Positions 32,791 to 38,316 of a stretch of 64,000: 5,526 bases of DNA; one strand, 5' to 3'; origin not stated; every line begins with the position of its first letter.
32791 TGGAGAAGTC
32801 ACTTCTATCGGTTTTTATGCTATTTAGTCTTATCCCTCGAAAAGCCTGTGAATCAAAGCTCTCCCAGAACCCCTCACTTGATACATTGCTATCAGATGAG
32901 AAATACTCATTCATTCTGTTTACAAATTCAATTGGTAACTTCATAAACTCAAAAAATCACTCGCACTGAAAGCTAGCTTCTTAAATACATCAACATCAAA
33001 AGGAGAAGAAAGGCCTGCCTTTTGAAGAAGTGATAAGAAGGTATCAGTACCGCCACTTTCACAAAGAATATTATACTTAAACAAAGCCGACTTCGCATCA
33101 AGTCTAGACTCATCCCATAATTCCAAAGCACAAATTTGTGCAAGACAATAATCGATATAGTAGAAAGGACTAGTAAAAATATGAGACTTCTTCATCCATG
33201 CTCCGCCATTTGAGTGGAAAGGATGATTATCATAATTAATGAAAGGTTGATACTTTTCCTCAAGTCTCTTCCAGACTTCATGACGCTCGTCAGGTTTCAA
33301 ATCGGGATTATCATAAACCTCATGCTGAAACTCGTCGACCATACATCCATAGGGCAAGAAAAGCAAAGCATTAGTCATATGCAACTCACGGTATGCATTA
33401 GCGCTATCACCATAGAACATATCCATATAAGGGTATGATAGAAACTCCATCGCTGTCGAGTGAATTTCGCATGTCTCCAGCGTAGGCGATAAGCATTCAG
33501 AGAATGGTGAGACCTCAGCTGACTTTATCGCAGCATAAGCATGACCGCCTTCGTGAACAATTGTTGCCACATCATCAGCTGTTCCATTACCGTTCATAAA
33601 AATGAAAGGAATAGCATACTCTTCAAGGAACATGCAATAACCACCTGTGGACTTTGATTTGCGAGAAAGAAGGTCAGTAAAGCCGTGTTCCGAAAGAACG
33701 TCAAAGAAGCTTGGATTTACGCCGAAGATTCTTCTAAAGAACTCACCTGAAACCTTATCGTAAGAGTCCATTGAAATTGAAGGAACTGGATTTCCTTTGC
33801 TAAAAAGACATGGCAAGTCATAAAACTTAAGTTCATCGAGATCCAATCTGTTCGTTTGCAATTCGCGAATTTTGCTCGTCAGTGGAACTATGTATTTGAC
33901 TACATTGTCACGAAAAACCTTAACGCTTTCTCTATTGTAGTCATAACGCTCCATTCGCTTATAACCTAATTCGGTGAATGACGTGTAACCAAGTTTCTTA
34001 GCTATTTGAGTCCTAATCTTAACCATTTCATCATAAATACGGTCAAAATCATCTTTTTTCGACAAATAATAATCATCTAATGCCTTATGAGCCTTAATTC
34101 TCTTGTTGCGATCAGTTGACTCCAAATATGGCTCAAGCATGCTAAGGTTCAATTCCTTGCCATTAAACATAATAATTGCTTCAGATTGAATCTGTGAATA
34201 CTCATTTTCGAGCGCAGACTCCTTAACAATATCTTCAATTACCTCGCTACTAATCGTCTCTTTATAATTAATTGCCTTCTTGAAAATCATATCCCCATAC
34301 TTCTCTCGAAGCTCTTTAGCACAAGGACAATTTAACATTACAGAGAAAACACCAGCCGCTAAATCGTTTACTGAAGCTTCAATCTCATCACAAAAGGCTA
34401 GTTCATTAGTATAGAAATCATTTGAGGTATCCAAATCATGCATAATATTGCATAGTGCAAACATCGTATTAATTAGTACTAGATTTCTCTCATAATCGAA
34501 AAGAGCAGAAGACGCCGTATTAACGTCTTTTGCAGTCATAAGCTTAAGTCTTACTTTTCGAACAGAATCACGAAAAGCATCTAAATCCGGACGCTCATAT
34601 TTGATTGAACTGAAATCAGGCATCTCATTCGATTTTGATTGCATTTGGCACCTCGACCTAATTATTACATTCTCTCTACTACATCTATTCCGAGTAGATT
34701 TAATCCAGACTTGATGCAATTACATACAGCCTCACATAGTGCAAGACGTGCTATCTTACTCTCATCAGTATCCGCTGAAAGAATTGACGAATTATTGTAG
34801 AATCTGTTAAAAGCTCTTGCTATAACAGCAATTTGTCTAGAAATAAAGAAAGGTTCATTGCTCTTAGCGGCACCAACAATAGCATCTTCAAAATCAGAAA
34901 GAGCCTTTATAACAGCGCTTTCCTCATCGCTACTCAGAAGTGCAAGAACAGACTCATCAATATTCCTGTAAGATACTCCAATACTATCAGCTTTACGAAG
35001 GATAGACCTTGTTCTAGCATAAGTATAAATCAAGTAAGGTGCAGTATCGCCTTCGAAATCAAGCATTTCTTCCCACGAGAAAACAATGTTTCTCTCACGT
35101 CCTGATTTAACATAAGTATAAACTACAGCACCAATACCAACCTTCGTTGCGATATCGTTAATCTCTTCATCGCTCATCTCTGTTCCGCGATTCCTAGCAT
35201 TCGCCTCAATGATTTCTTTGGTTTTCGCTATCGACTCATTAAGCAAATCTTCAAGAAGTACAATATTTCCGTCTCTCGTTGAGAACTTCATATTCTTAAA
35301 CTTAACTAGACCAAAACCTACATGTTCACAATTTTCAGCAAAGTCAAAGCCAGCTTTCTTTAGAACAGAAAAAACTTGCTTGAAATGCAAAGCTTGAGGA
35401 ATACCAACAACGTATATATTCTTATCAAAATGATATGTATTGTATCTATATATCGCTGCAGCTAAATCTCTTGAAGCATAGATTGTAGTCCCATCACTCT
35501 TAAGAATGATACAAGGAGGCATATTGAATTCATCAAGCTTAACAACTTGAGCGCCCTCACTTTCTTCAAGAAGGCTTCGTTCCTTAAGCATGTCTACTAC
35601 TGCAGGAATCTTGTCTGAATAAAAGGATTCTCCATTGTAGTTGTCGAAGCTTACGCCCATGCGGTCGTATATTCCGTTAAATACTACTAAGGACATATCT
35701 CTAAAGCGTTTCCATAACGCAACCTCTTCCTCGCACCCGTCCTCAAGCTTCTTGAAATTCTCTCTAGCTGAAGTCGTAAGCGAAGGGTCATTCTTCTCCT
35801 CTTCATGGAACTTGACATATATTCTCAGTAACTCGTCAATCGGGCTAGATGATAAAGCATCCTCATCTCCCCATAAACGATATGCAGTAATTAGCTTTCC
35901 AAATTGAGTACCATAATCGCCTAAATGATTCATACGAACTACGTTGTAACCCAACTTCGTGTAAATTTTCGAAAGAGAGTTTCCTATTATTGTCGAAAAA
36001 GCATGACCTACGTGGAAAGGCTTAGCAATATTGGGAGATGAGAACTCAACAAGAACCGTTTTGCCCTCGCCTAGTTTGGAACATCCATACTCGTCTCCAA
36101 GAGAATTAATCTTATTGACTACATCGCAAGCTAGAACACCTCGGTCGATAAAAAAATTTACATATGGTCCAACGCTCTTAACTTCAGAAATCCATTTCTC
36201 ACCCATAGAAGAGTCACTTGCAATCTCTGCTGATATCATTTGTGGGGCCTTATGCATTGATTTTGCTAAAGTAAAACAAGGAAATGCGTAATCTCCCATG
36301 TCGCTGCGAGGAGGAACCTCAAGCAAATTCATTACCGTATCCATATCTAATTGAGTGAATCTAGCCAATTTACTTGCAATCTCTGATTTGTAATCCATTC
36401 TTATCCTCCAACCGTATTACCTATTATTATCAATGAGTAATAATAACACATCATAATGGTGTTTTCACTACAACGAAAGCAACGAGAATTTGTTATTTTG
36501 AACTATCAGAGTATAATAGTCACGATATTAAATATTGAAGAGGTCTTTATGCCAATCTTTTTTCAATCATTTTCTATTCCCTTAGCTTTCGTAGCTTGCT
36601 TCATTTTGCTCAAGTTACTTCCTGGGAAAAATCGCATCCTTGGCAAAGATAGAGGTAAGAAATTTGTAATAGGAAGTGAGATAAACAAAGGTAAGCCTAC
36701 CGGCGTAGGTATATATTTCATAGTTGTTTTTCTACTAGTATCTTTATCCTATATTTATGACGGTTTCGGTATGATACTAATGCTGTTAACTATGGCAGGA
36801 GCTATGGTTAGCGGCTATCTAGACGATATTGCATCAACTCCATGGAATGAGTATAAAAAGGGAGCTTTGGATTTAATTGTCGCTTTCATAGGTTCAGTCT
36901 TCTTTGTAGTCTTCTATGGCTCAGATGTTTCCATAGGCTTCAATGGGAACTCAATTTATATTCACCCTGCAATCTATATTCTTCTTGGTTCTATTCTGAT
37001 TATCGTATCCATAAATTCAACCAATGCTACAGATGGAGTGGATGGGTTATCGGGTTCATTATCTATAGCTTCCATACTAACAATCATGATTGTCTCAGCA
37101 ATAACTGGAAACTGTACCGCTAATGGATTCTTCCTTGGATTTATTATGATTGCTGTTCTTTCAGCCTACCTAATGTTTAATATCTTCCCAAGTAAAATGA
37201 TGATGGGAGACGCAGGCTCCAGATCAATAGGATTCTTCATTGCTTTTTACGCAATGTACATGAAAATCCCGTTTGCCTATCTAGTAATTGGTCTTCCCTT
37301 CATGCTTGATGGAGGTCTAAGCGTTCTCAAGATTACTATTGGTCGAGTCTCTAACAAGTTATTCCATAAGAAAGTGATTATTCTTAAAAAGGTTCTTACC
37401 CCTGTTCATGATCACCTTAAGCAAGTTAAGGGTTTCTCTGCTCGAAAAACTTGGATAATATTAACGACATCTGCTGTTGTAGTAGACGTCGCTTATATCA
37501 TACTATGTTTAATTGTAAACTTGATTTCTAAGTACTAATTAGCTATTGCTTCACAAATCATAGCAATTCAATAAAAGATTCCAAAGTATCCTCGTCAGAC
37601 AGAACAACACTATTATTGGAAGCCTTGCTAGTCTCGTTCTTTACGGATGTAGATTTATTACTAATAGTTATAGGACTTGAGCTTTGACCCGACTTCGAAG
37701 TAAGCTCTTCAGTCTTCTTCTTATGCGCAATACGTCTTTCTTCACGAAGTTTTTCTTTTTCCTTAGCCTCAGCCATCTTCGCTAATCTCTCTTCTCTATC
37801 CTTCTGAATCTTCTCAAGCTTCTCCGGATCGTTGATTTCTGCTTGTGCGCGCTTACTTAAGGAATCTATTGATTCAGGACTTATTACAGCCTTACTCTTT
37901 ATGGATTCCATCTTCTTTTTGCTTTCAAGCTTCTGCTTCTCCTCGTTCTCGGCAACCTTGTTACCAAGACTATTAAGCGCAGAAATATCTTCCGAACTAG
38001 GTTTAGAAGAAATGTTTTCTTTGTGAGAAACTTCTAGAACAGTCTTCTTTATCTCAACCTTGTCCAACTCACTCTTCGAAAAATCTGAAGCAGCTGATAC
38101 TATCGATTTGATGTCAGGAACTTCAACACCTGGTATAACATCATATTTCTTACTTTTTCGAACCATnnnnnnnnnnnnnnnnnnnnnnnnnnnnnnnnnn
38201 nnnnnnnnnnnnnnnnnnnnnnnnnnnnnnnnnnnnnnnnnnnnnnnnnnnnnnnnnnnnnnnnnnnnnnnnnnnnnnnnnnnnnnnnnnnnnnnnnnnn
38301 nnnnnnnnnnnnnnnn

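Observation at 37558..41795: Four-gene membrane-anchored kinase-vWA-phosphatase switch (TerY-P/YegILK variant) with an extra charged gene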

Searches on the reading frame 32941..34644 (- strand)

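Call 51: search_protein_families(library=pfam, proteins=[window:32941-34644:-], max_evalue=0.001)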
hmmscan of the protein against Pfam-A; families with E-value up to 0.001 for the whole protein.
window:32941-34644:- (567 aa): 1 family
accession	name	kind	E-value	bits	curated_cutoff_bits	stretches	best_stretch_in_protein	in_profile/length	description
PF01432.26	Peptidase_M3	-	1.5e-27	97.5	27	1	173-553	2-451/457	Peptidase family M3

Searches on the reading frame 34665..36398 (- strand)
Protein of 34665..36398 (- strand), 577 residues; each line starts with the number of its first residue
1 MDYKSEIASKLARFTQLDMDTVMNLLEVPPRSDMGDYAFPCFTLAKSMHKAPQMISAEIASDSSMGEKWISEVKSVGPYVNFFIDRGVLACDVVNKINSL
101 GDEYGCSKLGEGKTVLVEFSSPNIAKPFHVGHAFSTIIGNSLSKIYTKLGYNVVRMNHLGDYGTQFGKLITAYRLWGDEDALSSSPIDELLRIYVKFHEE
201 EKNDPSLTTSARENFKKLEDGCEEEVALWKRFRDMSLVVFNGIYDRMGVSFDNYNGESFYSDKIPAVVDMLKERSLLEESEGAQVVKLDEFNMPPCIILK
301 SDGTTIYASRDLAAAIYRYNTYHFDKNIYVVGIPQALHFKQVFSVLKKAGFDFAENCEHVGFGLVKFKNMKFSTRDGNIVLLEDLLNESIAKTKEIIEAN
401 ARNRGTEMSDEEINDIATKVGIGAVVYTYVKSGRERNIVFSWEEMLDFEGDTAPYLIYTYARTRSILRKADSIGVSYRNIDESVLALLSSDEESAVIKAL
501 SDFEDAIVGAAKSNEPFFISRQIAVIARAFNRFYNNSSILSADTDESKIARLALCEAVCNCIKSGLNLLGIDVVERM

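Call 51: search_protein_families(library=pfam, proteins=[window:34665-36398:-], max_evalue=0.001)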
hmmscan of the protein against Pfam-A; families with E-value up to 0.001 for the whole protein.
window:34665-36398:- (577 aa): 3 families
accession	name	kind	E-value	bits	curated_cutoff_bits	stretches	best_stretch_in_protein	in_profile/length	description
PF00750.26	tRNA-synt_1d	-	8.1e-95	318.2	23.3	1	106-442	13-349/349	tRNA synthetases class I (R), catalytic domain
PF05746.21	DALR_1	-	1.9e-26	92.9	22.3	1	456-577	1-117/117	DALR anticodon binding domain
PF03485.21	Arg_tRNA_synt_N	-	2e-15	57.6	21.5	1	3-84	3-85/85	Arginyl tRNA synthetase N terminal domain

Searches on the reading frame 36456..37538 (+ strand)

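Call 51: search_protein_families(library=pfam, proteins=[window:36456-37538:+], max_evalue=0.001)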
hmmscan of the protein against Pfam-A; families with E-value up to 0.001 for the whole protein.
window:36456-37538:+ (360 aa): 1 family
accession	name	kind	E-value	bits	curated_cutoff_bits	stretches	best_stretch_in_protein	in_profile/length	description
PF00953.26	Glycos_transf_4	-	2.4e-24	86.6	27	1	107-269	2-159/160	Glycosyl transferase family 4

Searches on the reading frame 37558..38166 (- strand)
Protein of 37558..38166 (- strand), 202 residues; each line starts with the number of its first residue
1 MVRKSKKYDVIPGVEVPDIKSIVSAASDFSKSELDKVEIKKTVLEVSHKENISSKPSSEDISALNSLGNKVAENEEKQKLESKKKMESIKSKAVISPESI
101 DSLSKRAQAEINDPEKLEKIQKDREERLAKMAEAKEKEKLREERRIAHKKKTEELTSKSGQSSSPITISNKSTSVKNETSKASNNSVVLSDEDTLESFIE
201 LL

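Call 3: search_protein_families(library=pfam, proteins=[window:37558-38166:-], max_evalue=0.1)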
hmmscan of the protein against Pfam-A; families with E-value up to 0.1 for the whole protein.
window:37558-38166:- (202 aa): 1 family
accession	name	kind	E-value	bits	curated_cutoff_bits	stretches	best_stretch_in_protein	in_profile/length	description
PF00148.24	Oxidored_nitro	-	0.028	13.7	28.6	1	72-137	204-269/399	Nitrogenase component 1 type Oxidoreductase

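Call 4: search_protein_families(library=padloc, proteins=[window:37558-38166:-], max_evalue=0.1)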
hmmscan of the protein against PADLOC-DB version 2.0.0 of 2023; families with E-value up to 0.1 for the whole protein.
window:37558-38166:- (202 aa): 0 families

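Call 5: search_protein_families(library=ncbifam, proteins=[window:37558-38166:-], max_evalue=0.1)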
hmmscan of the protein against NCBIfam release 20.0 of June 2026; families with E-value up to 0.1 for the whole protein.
window:37558-38166:- (202 aa): 0 families

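Call 70: find_homologous_proteins(query=window:37558-38166:-, region=1-100)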
Query window:37558-38166:-, residues 1-100 (100 aa): 21 proteins with E <= 0.001 among 55 candidates.
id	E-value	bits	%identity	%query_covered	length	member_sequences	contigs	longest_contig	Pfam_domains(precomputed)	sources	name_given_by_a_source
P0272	8.5e-48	178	99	100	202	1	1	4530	-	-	-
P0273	9.1e-48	177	99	100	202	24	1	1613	-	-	-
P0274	1.0e-47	177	99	100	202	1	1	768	-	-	-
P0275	1.2e-47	177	99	100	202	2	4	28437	-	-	-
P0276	3.0e-47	176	98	100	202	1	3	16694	-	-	-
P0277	4.6e-20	89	55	100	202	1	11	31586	-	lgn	-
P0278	1.8e-16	78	49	99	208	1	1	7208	-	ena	-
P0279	2.9e-16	77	49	99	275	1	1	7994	-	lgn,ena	-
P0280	4.0e-16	77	49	99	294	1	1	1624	-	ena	-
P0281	4.2e-16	77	49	99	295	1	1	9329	-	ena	-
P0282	4.3e-16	77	49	99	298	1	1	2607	-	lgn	-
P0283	4.5e-16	77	49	99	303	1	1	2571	-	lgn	-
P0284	8.2e-16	76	49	99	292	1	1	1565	-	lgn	-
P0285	8.4e-16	76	49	99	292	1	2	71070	-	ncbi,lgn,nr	ncbi:MAG: hypothetical protein K6E12_07420 [Saccharofermentans sp.]|nr:hypothetical protein [Sacchar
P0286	1.2e-15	75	49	99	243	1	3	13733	-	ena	-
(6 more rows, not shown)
